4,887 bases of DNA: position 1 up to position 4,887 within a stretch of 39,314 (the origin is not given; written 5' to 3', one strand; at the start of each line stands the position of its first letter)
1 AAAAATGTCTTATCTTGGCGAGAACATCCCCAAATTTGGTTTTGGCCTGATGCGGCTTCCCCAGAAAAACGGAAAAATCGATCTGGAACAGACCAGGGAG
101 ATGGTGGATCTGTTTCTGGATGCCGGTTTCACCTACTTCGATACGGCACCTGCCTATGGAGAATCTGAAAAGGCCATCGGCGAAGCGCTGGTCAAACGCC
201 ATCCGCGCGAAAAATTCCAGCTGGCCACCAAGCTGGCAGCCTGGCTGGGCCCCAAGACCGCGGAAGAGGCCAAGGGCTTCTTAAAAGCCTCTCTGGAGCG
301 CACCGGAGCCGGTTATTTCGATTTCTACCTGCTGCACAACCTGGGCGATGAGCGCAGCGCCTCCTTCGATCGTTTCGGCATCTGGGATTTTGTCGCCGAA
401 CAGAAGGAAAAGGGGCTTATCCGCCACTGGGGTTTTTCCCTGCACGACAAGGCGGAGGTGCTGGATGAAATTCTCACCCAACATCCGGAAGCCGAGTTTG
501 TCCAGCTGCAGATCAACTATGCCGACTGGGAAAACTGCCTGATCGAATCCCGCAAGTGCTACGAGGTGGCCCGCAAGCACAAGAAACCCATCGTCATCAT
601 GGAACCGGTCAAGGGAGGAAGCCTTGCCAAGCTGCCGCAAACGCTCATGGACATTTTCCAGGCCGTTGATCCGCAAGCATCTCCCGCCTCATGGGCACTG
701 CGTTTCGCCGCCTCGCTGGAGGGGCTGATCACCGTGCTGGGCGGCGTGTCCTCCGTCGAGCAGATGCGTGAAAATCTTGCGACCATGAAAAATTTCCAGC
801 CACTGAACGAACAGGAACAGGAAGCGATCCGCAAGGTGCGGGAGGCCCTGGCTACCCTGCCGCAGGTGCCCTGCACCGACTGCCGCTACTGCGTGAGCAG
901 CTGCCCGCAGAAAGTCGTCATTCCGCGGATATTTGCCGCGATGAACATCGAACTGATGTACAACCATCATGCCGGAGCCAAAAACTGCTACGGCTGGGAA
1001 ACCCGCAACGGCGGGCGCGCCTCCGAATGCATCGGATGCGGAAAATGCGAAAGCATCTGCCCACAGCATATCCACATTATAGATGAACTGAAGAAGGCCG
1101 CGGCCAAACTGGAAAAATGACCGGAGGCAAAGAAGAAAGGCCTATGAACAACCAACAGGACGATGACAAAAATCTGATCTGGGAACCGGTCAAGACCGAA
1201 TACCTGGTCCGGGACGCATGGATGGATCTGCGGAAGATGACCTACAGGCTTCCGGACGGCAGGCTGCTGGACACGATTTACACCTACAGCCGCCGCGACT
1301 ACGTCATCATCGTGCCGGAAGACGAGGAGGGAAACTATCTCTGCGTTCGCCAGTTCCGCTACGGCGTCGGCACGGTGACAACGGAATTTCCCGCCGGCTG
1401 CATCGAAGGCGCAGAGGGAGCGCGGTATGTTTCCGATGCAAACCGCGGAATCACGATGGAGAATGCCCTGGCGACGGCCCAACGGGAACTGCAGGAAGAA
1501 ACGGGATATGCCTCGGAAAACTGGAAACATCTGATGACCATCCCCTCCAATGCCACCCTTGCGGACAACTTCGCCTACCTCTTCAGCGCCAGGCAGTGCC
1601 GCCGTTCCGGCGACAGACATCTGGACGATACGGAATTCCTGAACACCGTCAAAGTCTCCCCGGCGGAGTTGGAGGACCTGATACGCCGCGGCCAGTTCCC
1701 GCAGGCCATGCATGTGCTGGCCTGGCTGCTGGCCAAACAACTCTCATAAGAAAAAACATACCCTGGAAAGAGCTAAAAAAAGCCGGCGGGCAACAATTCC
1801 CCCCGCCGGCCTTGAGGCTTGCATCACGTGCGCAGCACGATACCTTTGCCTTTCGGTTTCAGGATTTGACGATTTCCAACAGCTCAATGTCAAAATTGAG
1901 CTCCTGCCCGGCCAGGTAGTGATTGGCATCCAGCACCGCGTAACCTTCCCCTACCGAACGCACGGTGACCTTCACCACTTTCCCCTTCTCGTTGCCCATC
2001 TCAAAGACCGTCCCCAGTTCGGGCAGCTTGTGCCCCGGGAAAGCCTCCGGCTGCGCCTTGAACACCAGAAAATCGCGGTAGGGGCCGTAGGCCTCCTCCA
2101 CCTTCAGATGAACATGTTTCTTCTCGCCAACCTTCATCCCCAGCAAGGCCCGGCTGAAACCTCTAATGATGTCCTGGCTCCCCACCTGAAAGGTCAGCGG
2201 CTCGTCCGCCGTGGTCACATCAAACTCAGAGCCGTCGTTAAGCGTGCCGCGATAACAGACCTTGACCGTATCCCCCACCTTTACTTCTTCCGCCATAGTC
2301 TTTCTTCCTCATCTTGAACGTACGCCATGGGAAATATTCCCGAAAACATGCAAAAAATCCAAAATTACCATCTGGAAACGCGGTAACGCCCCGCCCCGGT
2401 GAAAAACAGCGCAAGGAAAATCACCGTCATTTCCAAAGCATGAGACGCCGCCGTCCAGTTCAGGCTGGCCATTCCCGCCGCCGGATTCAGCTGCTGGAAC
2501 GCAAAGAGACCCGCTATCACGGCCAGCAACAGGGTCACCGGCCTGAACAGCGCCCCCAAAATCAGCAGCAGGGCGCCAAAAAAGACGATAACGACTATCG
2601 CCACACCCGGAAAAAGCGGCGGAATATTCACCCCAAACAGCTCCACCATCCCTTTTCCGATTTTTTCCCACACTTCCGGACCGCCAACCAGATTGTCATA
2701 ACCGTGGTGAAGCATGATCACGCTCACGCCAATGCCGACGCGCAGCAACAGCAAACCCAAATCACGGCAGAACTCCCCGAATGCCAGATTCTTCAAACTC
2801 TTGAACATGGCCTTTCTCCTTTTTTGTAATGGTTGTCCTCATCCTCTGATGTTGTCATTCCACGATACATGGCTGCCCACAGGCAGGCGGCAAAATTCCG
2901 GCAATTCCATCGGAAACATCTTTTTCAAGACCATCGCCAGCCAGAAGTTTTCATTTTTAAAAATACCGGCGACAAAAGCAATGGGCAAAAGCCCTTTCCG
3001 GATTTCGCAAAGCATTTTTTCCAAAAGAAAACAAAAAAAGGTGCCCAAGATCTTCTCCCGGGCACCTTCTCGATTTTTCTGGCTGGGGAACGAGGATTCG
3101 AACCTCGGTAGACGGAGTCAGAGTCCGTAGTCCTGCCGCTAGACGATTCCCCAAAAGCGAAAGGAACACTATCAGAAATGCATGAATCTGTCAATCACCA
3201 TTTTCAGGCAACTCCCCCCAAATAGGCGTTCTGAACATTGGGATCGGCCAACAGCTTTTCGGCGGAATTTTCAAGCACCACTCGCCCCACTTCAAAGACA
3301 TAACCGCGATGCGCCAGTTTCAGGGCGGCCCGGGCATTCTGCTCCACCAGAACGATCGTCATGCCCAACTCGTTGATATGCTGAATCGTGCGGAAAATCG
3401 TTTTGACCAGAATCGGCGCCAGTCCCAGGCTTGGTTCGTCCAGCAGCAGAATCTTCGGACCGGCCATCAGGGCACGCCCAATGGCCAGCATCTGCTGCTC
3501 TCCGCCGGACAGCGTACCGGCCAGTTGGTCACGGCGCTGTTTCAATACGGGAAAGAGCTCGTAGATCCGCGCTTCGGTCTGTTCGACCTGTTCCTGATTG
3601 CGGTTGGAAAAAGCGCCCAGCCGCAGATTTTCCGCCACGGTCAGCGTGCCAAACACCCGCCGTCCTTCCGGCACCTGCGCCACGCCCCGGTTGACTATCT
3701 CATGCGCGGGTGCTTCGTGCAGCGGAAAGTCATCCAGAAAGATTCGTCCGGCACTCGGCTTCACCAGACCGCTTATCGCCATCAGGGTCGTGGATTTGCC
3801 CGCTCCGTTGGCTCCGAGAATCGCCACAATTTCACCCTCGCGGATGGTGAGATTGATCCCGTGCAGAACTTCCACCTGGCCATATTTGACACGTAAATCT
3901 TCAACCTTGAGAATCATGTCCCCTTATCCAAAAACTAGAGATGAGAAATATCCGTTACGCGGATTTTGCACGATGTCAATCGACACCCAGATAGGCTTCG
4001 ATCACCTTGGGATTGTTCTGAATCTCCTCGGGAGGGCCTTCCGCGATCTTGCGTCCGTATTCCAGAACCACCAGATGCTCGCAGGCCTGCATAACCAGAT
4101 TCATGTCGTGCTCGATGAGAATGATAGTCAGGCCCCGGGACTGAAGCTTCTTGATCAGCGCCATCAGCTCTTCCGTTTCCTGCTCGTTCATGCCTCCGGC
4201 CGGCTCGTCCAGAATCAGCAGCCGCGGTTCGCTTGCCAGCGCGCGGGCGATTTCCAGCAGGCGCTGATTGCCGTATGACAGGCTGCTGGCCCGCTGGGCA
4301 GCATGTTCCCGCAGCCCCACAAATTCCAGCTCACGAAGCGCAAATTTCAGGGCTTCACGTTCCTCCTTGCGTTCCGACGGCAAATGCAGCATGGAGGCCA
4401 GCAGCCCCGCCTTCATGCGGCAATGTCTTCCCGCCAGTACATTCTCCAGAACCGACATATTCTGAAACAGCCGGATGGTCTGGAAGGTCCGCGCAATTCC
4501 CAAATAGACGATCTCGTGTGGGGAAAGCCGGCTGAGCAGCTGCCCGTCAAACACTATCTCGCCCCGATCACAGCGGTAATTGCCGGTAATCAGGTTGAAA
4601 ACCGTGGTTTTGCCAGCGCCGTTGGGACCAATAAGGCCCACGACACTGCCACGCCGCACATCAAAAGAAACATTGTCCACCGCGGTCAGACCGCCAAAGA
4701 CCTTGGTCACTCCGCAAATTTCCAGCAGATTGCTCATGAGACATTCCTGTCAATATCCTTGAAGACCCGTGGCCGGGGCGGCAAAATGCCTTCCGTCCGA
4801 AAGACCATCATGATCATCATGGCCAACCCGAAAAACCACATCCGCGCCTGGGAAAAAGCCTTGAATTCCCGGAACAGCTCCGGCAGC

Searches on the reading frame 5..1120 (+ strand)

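Call 18: search_protein_families(library=pfam, proteins=[window:5-1120:+], max_evalue=0.0001)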
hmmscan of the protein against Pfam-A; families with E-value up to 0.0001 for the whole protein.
window:5-1120:+ (371 aa): 11 families
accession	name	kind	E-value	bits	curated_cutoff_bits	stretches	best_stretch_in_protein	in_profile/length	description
PF00248.27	Aldo_ket_red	-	4.8e-48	164.2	24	1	12-279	3-290/291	Aldo/keto reductase family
PF13187.11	Fer4_9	-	2.4e-09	37.5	27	1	290-355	2-50/52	4Fe-4S dicluster domain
PF13746.11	Fer4_18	-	4e-07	30.7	27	0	319-363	38-82/114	4Fe-4S dicluster domain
PF13237.11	Fer4_10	-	8.6e-07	29.2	25.5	1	289-353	8-53/53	4Fe-4S dicluster domain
PF13534.11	Fer4_17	-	1.3e-06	29.3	22.2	1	290-357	2-61/61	4Fe-4S dicluster domain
PF13183.11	Fer4_8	-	1.9e-06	28.8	27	1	290-356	5-68/68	4Fe-4S dicluster domain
PF00037.32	Fer4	-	2.5e-06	27.5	21.1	0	340-354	6-20/24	4Fe-4S binding domain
PF12838.12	Fer4_7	-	3.1e-06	28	27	1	290-355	2-51/52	4Fe-4S dicluster domain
PF14697.11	Fer4_21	-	4.4e-06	27.2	35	0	340-356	6-23/59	4Fe-4S dicluster domain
PF13484.11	Fer4_16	-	7.1e-06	27.1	30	1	290-354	2-65/66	4Fe-4S double cluster binding domain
PF12837.12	Fer4_6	-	1.6e-05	25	25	0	342-353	9-20/24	4Fe-4S binding domain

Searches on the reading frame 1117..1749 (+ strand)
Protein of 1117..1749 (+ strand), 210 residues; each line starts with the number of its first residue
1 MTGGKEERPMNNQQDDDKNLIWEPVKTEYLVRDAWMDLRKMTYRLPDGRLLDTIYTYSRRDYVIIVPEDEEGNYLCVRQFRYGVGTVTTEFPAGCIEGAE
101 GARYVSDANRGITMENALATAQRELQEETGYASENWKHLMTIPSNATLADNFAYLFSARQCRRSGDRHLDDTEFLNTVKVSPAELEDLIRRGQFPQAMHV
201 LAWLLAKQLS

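Call 61: search_protein_families(library=pfam, proteins=[window:1117-1749:+], max_evalue=0.001)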
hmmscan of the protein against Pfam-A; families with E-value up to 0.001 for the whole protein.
window:1117-1749:+ (210 aa): 1 family
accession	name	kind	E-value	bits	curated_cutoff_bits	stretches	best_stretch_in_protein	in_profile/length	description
PF00293.34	NUDIX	-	8.3e-09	36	21.1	1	59-188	2-119/134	NUDIX domain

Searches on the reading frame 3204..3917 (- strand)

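Call 18: search_protein_families(library=pfam, proteins=[window:3204-3917:-], max_evalue=0.0001)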
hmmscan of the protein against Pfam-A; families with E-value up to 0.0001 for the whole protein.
window:3204-3917:- (237 aa): 2 families
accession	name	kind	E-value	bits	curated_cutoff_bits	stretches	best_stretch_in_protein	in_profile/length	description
PF00005.33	ABC_tran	-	7.4e-33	114.5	25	1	18-163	1-136/137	ABC transporter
PF13304.12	AAA_21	-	2.5e-09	38.1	27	0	127-186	229-291/304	AAA domain, putative AbiEii toxin, Type IV TA system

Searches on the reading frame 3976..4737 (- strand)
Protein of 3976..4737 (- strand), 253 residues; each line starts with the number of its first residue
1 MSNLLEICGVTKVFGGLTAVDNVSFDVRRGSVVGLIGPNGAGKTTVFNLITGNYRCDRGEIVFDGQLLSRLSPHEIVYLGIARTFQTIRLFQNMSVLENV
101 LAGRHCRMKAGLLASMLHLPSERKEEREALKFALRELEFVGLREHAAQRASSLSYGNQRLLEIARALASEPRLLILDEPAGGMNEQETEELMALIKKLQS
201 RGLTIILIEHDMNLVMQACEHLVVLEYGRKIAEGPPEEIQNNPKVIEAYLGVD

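Call 18: search_protein_families(library=pfam, proteins=[window:3976-4737:-], max_evalue=0.0001)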
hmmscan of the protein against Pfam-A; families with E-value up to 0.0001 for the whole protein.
window:3976-4737:- (253 aa): 3 families
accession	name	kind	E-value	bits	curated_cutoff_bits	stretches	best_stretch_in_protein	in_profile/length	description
PF00005.33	ABC_tran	-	3e-33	115.7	25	1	21-180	2-136/137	ABC transporter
PF12399.14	BCA_ABC_TP_C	-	7.3e-15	54.7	25.5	1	229-253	1-25/27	Branched-chain amino acid ATP-binding cassette transporter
PF13304.12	AAA_21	-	5.3e-10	40.3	27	0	146-214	231-302/304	AAA domain, putative AbiEii toxin, Type IV TA system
